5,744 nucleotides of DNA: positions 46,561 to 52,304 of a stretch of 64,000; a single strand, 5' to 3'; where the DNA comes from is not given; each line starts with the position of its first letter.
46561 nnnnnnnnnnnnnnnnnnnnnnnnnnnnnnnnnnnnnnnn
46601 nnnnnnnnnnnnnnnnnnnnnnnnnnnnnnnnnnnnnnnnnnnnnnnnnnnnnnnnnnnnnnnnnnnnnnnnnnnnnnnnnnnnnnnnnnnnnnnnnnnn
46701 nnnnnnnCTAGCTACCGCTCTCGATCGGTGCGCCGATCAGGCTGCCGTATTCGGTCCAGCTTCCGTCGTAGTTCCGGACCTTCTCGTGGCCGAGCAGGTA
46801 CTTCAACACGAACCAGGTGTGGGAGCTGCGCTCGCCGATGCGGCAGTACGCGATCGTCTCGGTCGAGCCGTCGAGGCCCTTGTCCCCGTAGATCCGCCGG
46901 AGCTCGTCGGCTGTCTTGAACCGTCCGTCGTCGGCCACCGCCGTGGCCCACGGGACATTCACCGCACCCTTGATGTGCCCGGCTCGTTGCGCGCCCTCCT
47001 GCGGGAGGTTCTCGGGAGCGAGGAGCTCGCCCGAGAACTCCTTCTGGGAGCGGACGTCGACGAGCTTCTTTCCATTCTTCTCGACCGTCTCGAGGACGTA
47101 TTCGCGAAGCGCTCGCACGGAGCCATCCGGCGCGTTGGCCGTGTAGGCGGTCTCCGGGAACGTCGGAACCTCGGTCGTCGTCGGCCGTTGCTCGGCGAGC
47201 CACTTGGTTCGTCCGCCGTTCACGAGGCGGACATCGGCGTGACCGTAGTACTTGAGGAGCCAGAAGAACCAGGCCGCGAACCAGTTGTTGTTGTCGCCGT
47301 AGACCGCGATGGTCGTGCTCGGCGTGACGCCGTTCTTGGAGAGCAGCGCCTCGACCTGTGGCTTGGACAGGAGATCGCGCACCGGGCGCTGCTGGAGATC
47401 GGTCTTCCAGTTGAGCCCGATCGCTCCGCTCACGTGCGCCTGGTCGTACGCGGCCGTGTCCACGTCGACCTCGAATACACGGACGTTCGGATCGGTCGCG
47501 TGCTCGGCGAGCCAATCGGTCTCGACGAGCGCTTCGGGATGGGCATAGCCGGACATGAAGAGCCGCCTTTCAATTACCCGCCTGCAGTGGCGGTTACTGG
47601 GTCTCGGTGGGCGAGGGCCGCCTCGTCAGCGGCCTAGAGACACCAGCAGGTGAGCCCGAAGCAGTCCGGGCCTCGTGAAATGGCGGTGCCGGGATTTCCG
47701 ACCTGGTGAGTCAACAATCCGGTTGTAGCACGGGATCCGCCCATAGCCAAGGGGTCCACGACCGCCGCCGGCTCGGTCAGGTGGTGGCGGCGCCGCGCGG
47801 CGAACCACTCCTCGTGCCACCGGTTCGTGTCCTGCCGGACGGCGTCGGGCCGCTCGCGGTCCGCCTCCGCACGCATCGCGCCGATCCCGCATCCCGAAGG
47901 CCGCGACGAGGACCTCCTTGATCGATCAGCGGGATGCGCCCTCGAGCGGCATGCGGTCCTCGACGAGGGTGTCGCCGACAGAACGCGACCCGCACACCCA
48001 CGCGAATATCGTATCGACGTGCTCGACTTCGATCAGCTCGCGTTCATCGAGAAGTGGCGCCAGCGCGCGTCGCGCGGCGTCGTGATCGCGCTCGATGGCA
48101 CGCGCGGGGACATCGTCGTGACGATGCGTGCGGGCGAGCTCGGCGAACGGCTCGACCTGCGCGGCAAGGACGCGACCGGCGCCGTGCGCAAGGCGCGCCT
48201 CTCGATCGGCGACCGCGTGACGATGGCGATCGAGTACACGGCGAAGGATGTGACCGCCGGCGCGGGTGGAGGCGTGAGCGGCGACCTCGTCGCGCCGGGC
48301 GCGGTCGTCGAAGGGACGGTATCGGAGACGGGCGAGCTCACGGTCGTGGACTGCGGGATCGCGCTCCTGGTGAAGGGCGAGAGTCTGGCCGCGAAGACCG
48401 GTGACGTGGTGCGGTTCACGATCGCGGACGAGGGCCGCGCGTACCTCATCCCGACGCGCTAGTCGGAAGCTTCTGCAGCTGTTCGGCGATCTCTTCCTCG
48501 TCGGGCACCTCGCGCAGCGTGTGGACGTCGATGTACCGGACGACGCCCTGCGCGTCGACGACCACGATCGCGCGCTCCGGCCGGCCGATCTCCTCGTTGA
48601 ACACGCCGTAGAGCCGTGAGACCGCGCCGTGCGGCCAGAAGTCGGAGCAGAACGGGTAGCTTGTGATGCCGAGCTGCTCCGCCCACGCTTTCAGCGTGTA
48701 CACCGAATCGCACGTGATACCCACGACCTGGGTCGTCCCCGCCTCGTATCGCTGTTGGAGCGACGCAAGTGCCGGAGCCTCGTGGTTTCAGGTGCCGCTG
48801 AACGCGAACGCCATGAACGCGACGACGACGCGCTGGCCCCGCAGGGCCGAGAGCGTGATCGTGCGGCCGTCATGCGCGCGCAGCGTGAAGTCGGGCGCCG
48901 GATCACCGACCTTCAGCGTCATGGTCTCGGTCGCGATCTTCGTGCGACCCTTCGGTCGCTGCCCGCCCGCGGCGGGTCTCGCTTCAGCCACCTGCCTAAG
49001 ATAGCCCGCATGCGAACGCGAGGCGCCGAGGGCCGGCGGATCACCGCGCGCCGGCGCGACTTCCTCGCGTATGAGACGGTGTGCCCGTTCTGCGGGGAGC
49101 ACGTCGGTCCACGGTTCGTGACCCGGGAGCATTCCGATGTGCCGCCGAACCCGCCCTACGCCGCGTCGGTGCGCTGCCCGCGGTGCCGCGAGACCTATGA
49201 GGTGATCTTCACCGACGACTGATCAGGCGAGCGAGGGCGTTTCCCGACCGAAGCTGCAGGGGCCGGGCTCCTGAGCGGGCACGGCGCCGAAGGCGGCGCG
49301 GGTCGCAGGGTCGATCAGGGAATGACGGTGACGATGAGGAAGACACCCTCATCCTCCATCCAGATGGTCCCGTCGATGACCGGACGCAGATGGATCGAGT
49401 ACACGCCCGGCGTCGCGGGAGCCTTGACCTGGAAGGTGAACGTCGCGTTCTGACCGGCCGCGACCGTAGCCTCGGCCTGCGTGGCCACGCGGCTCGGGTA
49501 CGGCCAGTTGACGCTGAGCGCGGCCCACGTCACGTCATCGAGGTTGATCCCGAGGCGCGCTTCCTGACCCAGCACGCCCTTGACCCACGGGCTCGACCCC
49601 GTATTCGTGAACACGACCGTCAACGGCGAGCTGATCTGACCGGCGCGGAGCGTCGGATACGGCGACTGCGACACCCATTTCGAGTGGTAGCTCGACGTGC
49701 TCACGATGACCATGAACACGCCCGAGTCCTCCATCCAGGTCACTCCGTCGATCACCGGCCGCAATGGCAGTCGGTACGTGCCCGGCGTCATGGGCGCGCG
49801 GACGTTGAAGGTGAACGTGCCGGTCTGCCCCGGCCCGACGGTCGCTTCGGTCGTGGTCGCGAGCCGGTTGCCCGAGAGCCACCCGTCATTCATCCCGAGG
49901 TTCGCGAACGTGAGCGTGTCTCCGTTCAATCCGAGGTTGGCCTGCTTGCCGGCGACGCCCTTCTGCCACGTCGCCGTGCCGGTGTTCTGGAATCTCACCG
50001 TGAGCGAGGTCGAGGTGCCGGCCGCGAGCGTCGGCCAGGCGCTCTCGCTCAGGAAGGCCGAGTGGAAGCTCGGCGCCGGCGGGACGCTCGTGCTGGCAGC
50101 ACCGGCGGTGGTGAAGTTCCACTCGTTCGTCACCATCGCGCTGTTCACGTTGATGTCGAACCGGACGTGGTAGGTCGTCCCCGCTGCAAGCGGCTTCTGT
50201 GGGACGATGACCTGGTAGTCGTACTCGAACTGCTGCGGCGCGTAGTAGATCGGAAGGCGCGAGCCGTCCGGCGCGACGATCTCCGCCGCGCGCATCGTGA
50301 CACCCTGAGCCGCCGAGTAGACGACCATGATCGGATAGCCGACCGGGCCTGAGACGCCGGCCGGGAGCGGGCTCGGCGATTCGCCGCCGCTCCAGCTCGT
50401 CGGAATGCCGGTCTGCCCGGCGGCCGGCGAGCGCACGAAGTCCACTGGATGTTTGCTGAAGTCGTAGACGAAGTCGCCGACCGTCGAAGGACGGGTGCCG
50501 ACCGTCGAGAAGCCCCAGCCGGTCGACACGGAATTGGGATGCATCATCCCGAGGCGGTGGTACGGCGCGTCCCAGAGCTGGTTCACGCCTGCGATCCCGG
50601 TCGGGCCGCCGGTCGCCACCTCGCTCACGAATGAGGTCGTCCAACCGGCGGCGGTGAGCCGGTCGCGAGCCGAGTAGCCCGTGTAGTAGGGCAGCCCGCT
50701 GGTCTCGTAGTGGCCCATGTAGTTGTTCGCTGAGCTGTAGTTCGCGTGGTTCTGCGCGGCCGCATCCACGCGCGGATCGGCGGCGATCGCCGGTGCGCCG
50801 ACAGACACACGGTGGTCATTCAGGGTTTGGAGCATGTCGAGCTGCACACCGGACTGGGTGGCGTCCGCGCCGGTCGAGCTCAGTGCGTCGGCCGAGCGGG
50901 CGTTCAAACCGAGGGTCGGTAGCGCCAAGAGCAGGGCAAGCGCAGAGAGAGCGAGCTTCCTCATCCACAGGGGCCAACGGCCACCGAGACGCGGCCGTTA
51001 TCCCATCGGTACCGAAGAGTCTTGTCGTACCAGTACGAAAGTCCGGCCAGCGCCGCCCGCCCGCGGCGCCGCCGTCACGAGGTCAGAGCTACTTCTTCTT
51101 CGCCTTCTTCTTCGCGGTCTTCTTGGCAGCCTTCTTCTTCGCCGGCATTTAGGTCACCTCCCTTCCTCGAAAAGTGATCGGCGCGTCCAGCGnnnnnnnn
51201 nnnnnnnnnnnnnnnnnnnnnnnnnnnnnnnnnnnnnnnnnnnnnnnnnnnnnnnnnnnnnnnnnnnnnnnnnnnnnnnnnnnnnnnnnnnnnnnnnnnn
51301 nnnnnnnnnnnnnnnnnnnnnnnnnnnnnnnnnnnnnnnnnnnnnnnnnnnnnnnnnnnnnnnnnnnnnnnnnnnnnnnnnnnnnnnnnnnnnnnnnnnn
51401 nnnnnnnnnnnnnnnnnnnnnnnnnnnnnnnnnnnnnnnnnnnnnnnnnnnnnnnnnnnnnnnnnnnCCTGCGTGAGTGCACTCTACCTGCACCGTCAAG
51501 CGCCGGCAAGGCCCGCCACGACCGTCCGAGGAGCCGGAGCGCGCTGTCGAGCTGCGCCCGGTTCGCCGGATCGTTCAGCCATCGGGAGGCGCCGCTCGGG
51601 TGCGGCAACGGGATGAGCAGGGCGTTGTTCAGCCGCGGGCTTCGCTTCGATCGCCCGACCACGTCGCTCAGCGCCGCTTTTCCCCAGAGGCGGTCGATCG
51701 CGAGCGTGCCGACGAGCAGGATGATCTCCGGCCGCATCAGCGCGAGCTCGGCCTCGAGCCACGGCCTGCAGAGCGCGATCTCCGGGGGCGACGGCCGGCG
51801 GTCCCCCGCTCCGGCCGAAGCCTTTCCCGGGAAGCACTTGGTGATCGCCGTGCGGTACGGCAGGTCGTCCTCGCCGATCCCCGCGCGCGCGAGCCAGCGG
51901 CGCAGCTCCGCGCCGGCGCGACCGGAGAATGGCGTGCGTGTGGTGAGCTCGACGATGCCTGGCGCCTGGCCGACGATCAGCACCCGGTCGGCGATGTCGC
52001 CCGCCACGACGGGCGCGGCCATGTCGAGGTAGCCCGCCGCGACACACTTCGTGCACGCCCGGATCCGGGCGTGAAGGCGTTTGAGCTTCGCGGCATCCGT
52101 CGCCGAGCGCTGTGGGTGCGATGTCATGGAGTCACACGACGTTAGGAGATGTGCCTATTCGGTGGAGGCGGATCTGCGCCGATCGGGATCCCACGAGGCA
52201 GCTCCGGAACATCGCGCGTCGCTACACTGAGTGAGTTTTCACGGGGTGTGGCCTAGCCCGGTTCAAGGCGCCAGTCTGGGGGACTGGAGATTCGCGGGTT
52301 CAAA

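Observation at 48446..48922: In-frame UGA exactly at the peroxidatic-Cys position of a peroxiredoxin: probable selenocysteine (PrxU-like) gene that the ORF track split in two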

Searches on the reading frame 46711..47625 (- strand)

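Call 25: search_protein_families(library=pfam, proteins=[window:46711-47625:-])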
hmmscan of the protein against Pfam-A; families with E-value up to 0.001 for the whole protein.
window:46711-47625:- (305 aa): 1 family
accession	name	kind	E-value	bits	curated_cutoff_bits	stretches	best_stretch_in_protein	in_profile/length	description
PF00581.25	Rhodanese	-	1.5e-30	106.1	22.2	2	175-293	3-99/102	Rhodanese-like domain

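Call 49: search_protein_families(library=ncbifam, proteins=[window:46711-47625:-], max_evalue=0.01)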
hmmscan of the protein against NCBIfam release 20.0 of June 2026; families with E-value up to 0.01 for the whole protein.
window:46711-47625:- (305 aa): 2 families
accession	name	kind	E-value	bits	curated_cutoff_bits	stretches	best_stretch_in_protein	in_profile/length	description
NF008557.0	PRK11493.1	equivalog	6.3e-33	114.1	250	1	32-303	5-279/281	3-mercaptopyruvate sulfurtransferase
NF040901.1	SeO3_TeO2_ExtH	equivalog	2.6e-14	53.1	200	1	43-299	64-352/430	selenite/tellurite reduction operon rhodanese-like protein ExtH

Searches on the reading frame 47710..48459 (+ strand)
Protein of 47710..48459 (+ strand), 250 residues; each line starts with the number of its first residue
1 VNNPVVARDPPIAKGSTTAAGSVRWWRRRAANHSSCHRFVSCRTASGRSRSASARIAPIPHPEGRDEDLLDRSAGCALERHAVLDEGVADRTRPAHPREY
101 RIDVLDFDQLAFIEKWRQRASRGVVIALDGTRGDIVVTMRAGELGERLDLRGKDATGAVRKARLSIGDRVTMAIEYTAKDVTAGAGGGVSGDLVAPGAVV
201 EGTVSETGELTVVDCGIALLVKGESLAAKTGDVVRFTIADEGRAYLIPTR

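Call 25: search_protein_families(library=pfam, proteins=[window:47710-48459:+])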
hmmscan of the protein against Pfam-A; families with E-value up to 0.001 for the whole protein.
window:47710-48459:+ (250 aa): 0 families

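Call 49: search_protein_families(library=ncbifam, proteins=[window:47710-48459:+], max_evalue=0.01)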
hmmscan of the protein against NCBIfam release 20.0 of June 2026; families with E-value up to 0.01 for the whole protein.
window:47710-48459:+ (250 aa): 0 families

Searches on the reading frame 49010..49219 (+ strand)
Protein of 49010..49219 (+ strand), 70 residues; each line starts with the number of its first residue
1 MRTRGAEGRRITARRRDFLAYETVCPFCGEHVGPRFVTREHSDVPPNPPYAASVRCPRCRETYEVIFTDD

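Call 25: search_protein_families(library=pfam, proteins=[window:49010-49219:+])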
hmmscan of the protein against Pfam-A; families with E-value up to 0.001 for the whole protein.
window:49010-49219:+ (70 aa): 2 families
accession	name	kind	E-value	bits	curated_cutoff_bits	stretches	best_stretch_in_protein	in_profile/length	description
PF24042.1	DUF7351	-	0.00034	20.9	31.2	1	14-64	58-105/177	Domain of unknown function (DUF7351)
PF12760.12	Zn_ribbon_IS1595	-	0.00049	20.5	25.4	0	23-39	19-34/46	Transposase zinc-ribbon domain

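Call 49: search_protein_families(library=ncbifam, proteins=[window:49010-49219:+], max_evalue=0.01)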
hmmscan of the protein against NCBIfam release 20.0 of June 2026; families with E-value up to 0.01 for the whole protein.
window:49010-49219:+ (70 aa): 2 families
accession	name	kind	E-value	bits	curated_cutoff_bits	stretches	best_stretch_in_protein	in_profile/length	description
TIGR02098.1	MJ0042_CXXC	domain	0.003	17.2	20.9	0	51-65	23-37/38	MJ0042-type zinc finger domain-containing protein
TIGR02605.1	CxxC_CxxC_SSSS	subfamily_domain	0.0049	16.9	31.3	0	52-68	25-42/52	FmdB family zinc ribbon protein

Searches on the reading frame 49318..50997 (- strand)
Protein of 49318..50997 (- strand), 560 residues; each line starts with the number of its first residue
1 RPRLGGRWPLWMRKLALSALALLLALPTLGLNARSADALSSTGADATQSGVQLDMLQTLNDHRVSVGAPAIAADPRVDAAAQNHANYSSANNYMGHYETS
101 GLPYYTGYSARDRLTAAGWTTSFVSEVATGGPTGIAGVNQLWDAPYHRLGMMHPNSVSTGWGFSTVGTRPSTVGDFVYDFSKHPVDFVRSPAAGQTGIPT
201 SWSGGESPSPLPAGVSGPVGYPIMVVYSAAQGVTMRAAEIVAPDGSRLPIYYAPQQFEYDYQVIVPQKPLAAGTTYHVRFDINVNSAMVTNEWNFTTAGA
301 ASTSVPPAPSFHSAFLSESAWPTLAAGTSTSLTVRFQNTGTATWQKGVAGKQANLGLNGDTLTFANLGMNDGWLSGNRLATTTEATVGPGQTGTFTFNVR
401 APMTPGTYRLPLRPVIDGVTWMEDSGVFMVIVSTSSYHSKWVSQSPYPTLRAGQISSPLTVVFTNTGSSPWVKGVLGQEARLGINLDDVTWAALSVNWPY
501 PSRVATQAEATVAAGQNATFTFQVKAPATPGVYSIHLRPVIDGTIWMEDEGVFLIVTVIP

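Call 25: search_protein_families(library=pfam, proteins=[window:49318-50997:-])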
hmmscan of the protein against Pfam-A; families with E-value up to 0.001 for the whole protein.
window:49318-50997:- (560 aa): 2 families
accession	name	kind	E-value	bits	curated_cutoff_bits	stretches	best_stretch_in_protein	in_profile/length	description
PF00188.32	CAP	-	3.4e-11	44.4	21.1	1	57-172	2-113/117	Cysteine-rich secretory protein family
PF16158.11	N_BRCA1_IG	-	1.6e-08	35.5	28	0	324-409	8-85/108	Ig-like domain from next to BRCA1 gene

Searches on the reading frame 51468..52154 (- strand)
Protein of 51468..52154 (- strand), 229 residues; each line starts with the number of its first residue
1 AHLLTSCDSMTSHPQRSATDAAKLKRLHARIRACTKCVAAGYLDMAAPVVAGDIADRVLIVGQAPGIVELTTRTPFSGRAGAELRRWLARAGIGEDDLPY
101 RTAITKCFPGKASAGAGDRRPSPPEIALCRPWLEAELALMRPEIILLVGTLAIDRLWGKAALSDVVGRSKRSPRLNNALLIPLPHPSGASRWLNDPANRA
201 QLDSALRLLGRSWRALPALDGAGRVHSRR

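Call 25: search_protein_families(library=pfam, proteins=[window:51468-52154:-])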
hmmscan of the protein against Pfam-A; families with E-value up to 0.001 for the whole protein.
window:51468-52154:- (229 aa): 1 family
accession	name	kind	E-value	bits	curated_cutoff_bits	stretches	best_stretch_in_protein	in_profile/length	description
PF03167.25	UDG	-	6.3e-28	98.1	24.3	1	52-203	4-134/141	Uracil DNA glycosylase superfamily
